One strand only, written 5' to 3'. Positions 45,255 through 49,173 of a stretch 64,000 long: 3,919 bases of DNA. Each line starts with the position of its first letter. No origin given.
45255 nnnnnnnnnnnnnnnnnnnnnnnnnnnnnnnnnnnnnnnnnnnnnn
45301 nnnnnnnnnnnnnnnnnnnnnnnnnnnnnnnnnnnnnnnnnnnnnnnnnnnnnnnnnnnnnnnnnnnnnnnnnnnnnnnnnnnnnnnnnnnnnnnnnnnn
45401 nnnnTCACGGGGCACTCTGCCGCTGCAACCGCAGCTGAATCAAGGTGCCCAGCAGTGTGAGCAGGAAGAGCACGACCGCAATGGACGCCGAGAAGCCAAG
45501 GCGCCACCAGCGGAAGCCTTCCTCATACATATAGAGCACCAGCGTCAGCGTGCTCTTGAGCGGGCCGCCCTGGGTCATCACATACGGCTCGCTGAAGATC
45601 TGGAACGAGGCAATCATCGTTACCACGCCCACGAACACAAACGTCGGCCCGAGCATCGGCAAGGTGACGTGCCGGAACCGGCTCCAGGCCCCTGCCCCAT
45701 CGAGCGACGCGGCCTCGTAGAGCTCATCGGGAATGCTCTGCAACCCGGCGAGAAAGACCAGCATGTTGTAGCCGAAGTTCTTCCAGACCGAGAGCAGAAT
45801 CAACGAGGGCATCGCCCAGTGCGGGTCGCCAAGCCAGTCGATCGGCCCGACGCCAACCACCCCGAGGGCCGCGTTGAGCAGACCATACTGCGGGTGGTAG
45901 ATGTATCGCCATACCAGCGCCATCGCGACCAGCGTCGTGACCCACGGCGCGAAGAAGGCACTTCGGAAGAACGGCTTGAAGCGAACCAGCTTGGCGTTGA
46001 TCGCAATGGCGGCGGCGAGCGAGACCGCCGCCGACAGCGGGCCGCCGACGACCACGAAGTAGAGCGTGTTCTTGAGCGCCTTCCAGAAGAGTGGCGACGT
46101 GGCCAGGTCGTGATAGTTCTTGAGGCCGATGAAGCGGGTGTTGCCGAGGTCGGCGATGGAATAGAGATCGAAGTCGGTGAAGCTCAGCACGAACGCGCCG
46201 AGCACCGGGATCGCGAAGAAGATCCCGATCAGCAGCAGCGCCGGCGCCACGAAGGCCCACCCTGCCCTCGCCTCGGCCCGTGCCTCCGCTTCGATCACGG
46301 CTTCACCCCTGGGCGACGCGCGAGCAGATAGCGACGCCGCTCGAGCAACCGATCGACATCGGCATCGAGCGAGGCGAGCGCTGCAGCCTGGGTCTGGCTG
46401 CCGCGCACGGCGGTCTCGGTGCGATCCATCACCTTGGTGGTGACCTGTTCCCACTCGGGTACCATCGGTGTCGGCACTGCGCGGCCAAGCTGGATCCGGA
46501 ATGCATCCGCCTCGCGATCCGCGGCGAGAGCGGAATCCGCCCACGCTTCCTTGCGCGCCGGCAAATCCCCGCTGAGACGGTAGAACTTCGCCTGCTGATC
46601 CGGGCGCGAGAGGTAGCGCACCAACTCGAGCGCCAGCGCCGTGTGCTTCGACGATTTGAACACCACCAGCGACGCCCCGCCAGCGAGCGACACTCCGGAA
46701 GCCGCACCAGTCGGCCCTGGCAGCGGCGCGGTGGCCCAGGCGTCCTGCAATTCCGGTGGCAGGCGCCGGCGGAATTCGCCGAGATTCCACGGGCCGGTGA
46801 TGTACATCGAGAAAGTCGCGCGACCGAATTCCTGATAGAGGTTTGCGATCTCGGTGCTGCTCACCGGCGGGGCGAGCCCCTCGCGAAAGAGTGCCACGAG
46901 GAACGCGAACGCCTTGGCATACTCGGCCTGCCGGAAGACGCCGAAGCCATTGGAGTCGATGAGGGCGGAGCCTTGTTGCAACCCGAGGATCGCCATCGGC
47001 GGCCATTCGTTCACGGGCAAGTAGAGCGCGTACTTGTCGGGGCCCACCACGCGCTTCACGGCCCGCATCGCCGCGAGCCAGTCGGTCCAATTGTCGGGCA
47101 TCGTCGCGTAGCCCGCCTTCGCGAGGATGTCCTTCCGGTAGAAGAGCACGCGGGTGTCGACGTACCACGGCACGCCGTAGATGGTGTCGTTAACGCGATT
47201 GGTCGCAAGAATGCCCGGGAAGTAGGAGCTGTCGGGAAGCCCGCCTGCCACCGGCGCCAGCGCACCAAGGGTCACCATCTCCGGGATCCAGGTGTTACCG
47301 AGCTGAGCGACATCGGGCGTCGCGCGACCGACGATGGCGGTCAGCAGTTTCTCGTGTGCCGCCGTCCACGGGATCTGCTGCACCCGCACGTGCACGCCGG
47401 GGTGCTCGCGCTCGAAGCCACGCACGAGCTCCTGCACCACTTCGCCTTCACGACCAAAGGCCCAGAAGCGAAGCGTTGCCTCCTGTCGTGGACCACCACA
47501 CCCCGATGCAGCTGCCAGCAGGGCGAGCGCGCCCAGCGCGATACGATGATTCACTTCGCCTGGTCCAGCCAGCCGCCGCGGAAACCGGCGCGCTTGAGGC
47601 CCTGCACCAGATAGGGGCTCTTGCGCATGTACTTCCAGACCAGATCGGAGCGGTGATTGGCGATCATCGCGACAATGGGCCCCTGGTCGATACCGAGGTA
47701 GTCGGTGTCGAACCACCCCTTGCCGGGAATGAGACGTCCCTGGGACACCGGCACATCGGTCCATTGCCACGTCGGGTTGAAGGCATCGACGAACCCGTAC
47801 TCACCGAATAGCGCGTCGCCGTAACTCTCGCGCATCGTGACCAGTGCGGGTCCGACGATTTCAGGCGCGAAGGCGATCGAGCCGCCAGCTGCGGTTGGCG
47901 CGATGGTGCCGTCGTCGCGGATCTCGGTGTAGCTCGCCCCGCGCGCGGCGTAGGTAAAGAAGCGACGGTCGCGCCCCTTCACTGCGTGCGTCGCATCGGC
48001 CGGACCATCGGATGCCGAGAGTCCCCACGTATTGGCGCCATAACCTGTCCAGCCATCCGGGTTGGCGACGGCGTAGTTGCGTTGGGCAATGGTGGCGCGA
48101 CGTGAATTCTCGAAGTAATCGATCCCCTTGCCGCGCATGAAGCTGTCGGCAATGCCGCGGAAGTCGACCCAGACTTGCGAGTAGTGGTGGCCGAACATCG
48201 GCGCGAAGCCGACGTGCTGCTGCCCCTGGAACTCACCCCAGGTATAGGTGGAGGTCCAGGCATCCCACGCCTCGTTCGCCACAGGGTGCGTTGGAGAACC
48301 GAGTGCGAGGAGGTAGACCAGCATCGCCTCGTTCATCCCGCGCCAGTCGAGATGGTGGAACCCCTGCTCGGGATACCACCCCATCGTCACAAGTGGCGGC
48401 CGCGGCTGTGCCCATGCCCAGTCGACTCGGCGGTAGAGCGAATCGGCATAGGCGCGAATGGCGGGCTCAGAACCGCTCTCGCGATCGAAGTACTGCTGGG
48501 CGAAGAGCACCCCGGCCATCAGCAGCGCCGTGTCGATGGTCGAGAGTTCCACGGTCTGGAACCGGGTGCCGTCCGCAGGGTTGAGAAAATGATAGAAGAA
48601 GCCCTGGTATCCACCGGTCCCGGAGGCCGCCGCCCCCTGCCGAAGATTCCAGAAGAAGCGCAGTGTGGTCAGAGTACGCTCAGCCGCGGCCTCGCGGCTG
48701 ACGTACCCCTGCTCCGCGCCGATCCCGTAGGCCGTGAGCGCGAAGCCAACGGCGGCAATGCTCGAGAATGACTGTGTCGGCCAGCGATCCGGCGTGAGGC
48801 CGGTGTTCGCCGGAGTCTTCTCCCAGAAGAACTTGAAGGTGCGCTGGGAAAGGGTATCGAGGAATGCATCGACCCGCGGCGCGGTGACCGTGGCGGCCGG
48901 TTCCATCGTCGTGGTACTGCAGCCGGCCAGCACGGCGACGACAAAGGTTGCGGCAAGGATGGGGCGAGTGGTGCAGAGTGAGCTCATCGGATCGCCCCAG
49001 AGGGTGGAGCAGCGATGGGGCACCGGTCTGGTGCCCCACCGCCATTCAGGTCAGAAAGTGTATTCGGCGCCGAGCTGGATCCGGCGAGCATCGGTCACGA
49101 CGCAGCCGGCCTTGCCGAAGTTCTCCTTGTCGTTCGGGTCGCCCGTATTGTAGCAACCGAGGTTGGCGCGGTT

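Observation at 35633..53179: LacI-controlled hybrid TonB-receptor + ABC-importer locus whose enzyme set points to beta-1,2-glucan (sophoro-oligosaccharide) catabolism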

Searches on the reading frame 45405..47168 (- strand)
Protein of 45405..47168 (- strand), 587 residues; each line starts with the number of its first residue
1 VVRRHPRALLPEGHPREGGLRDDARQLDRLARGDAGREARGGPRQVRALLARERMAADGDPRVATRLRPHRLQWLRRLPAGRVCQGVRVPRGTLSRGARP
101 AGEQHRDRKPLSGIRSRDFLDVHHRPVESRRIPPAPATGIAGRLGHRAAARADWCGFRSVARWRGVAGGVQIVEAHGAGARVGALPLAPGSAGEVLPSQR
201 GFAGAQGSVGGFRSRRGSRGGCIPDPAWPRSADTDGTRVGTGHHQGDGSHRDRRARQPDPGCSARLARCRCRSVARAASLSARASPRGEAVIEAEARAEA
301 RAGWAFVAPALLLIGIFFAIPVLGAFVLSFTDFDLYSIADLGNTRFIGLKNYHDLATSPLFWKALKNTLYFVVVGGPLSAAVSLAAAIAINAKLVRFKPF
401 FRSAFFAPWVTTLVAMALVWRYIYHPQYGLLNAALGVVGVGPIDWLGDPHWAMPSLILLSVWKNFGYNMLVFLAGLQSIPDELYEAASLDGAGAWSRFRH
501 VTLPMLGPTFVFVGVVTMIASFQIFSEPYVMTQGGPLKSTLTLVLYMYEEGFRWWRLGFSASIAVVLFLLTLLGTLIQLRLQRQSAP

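Call 3: search_protein_families(library=pfam, proteins=[window:45405-47168:-])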
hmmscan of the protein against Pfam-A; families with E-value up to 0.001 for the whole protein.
window:45405-47168:- (587 aa): 1 family
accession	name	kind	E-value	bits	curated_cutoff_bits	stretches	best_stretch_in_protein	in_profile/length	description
PF00528.27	BPD_transp_1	-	4.3e-17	62.9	26.4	1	395-583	14-180/184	Binding-protein-dependent transport system inner membrane component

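Call 10: search_protein_families(library=ncbifam, proteins=[window:45405-47168:-], max_evalue=0.00001)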
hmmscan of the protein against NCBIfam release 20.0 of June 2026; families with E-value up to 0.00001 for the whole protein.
window:45405-47168:- (587 aa): 9 families
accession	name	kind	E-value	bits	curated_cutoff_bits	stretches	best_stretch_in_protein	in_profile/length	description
NF007852.0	PRK10561.1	equivalog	3.9e-38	132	335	1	304-581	15-287/295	sn-glycerol-3-phosphate ABC transporter permease UgpA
NF040931.1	ABC_arch_GlcT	equivalog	1.3e-27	97.2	360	1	307-568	2-257/278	glucose ABC transporter permease GlcT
NF008232.0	PRK10999.1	equivalog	5e-19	68.4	392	1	342-583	260-516/520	maltose ABC transporter permease MalF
TIGR03262.1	PhnU2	equivalog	4.9e-15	55.2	593.25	1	306-584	6-259/546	putative 2-aminoethylphosphonate ABC transporter permease subunit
NF011624.0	PRK15050.1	equivalog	8.3e-09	35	247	1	290-572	11-276/297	2-aminoethylphosphonate ABC transporter permease subunit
NF040932.1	ABC_arch_GlcU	equivalog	9.1e-08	32.1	340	1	469-552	152-231/272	glucose ABC transporter permease GlcU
TIGR03226.1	PhnU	equivalog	2.6e-07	30.4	283.45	1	284-571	15-293/311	2-aminoethylphosphonate ABC transporter permease subunit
NF006954.0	PRK09433.1-5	equivalog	3.4e-06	26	821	1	371-585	50-257/530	thiamine/thiamine pyrophosphate ABC transporter permease ThiP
NF008231.0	PRK10998.1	equivalog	3.9e-06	26.7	261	1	476-556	181-262/296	maltose ABC transporter permease MalG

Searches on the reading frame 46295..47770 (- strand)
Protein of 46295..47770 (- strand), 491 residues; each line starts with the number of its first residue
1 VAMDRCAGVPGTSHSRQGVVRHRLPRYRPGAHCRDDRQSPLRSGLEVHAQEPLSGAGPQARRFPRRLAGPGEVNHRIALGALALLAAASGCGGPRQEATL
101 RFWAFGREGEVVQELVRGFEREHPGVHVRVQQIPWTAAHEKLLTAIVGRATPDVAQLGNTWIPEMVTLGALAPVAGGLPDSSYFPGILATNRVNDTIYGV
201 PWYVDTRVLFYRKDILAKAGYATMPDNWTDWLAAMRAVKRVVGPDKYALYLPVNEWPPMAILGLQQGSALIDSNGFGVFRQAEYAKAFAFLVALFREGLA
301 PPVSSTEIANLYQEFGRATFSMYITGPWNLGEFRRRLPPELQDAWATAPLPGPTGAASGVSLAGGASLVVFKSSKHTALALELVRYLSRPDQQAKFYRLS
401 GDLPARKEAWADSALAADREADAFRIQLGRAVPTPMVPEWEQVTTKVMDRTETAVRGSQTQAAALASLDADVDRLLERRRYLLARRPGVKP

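Call 3: search_protein_families(library=pfam, proteins=[window:46295-47770:-])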
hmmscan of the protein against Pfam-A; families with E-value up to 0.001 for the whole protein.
window:46295-47770:- (491 aa): 2 families
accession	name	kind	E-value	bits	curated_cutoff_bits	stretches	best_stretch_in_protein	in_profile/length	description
PF01547.30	SBP_bac_1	-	5.9e-41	141.9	26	1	109-394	7-307/307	Bacterial extracellular solute-binding protein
PF13416.11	SBP_bac_8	-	1.4e-36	127.2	27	1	115-420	2-276/279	Bacterial extracellular solute-binding protein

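Call 10: search_protein_families(library=ncbifam, proteins=[window:46295-47770:-], max_evalue=0.00001)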
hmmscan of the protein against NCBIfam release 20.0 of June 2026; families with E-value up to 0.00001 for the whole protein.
window:46295-47770:- (491 aa): 1 family
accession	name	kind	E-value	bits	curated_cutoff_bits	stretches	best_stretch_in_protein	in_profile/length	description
NF053763.1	ABCarbgalBndGanS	equivalog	7.8e-21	74.3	700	2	96-232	37-173/420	galactooligosaccharide ABC transporter substrate-binding protein GanS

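Call 33: search_solved_structures(query=window:46295-47554:-, max_evalue=0.00001)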
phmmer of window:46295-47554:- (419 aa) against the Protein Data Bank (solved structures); distinct sequences matched with E-value up to 0.00001: 93 (the best 60 are shown).
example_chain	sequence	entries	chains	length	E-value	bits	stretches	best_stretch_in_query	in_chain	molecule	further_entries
3uor_A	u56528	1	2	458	1.5e-120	406.2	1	25-415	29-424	ABC transporter sugar binding protein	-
5ysb_A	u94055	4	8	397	1e-67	232.2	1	26-406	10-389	Lin1841 protein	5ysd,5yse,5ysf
7x0i_A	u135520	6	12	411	3.5e-30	108.6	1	42-357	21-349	CbpB | CpbB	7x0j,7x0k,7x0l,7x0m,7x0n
9xf5_A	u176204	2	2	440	5.5e-30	107.9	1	24-405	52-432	ABC transporter substrate-binding protein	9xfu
3k01_A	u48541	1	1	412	3.1e-29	105.5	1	25-387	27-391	Acarbose/maltose binding protein GacH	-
3jzj_A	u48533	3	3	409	3.5e-29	105.3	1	25-387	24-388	Acarbose/maltose binding protein GacH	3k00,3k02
7c63_A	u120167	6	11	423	1.9e-26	96.3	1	27-361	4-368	Sugar ABC transporter, periplasmic sugar-binding protein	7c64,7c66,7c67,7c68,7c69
7c6f_A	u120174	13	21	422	2.6e-26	95.8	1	27-361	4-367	Sugar ABC transporter, periplasmic sugar-binding protein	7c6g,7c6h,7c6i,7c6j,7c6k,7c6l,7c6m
6wpm_A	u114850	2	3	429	3.8e-26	95.3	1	15-349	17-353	Substrate-binding protein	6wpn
7c71_A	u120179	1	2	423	8.1e-26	94.2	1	27-361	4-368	Sugar ABC transporter, periplasmic sugar-binding protein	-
7c6x_A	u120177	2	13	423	1e-24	90.5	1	27-361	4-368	Sugar ABC transporter, periplasmic sugar-binding protein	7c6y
7c6z_A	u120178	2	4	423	1.1e-24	90.5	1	27-361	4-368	Sugar ABC transporter, periplasmic sugar-binding protein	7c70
8art_A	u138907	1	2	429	5e-24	88.3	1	6-385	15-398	Putative secreted maltose-binding protein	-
6dtq_A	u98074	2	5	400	6.9e-23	84.5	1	27-402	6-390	maltose-binding protein MalE3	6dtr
5ci5_A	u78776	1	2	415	1.4e-22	83.5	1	24-404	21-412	Extracellular solute-binding protein family 1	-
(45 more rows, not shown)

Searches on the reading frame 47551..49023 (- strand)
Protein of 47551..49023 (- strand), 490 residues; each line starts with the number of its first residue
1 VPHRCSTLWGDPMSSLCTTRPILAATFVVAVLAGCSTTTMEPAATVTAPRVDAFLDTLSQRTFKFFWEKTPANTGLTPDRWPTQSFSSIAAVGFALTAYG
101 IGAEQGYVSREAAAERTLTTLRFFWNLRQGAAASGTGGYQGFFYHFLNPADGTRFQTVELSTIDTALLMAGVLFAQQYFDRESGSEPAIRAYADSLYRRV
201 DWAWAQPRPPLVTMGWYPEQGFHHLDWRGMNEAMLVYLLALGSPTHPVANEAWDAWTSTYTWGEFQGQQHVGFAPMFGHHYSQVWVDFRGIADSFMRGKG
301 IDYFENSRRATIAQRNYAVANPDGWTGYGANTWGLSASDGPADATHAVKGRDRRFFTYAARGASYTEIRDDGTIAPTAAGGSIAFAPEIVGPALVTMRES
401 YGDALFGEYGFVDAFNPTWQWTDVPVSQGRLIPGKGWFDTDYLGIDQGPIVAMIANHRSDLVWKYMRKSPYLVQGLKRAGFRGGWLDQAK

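Call 3: search_protein_families(library=pfam, proteins=[window:47551-49023:-])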
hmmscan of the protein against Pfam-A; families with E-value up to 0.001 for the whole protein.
window:47551-49023:- (490 aa): 1 family
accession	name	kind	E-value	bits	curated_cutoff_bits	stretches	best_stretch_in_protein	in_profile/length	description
PF10091.15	Glycoamylase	-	3.3e-81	272.4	27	1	225-470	2-221/221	Putative glucoamylase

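Call 5: search_solved_structures(query=window:47551-49023:-, max_evalue=0.001)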
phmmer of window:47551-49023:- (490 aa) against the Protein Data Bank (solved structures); distinct sequences matched with E-value up to 0.001: 8.
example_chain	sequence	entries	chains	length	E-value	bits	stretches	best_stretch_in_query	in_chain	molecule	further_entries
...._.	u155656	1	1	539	2.1e-168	564.3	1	46-487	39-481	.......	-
4gl3_A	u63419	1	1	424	3.2e-58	200.8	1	52-488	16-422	putative glucoamylase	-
3eu8_A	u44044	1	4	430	3.2e-46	161.2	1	41-482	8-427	putative glucoamylase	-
4qt9_A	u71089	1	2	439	1.9e-45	158.6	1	45-483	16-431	putative glucoamylase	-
5z06_A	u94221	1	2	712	2.9e-43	151.4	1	43-478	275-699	BDI_3064 protein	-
5gzh_A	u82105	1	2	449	3.5e-43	151.2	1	39-486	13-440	Endo-beta-1,2-glucanase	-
5gzk_A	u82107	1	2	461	4.4e-43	150.8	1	38-486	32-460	Uncharacterized protein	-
8xuk_A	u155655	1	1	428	4.2e-05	25.5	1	55-241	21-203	H744_1c0222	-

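Call 10: search_protein_families(library=ncbifam, proteins=[window:47551-49023:-], max_evalue=0.00001)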
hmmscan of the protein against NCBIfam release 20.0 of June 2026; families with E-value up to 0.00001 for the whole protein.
window:47551-49023:- (490 aa): 0 families

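Call 45: search_solved_structures(query=window:47551-48987:-, max_evalue=1e-100, show_alignments=1)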
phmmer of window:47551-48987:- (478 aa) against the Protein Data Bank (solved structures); distinct sequences matched with E-value up to 1e-100: 1.
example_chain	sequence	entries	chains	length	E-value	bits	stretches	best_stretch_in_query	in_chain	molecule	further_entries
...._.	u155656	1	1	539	1.8e-168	564.4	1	34-475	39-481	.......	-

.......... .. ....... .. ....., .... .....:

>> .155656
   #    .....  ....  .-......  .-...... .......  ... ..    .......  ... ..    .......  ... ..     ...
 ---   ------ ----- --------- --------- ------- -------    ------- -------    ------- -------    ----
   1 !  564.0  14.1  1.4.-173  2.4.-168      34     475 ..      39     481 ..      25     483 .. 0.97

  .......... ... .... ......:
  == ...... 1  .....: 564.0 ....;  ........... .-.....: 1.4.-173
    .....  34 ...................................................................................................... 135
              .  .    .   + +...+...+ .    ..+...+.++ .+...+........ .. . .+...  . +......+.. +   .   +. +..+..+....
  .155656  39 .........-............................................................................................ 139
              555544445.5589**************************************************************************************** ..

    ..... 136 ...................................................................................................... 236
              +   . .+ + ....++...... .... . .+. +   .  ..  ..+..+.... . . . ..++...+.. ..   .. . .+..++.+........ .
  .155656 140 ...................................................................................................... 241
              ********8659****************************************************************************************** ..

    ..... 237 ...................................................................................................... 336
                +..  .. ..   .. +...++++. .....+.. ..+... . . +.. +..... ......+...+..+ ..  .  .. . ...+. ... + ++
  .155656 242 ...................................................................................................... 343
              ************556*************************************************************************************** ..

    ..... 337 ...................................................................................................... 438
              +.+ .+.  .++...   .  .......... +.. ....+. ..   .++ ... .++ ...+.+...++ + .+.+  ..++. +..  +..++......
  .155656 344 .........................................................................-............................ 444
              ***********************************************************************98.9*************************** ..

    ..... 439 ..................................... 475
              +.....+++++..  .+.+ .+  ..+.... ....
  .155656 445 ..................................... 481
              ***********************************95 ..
